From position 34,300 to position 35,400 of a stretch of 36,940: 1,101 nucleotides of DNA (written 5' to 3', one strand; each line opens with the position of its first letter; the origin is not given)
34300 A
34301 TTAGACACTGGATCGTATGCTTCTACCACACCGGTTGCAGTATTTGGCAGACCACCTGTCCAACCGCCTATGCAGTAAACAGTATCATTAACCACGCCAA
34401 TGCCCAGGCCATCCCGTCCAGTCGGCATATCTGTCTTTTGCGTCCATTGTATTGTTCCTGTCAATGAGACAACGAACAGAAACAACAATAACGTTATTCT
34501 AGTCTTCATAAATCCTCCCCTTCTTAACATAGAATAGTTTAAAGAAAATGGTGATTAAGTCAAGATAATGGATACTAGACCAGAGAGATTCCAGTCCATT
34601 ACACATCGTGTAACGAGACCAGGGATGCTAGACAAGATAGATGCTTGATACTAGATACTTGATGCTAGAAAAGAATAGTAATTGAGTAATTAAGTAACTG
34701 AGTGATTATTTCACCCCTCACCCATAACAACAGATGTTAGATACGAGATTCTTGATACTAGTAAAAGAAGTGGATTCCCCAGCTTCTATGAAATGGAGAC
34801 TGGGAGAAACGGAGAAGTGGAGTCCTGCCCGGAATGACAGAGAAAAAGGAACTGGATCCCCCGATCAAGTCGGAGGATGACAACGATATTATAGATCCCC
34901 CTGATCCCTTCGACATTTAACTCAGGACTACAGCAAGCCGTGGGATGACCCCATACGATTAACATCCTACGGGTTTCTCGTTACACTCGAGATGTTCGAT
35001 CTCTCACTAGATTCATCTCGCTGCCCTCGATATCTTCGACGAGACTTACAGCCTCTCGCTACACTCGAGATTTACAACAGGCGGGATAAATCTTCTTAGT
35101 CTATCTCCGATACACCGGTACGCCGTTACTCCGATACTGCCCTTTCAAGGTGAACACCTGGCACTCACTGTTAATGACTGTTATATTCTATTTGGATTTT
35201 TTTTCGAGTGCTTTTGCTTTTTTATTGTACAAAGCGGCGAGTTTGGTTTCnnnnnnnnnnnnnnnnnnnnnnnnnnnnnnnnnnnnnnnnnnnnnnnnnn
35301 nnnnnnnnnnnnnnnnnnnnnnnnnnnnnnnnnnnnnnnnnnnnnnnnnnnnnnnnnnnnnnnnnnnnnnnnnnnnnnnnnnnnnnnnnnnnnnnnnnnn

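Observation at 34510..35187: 678-bp intergenic spacer composed entirely of concatenated repeat modules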

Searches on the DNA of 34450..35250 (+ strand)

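Call 66: search_rna_families(source=window, start=34450, end=35250, threshold=evalue, max_evalue=1)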
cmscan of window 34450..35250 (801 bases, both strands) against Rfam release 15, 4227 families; matches with E-value up to 1: 0.
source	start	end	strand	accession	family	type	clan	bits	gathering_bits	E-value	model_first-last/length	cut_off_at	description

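Call 68: search_dna_similar(query=window:34510-35187:+, collection=plasmids, mode=distant, max_evalue=0.001, max_rows=10)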
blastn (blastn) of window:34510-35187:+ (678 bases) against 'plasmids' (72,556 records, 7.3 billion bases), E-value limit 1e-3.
No match.

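Call 69: search_dna_similar(query=window:34510-35187:+, collection=phages, mode=distant, max_evalue=0.001, max_rows=10)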
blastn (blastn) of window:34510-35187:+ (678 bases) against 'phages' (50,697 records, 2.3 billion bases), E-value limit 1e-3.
No match.
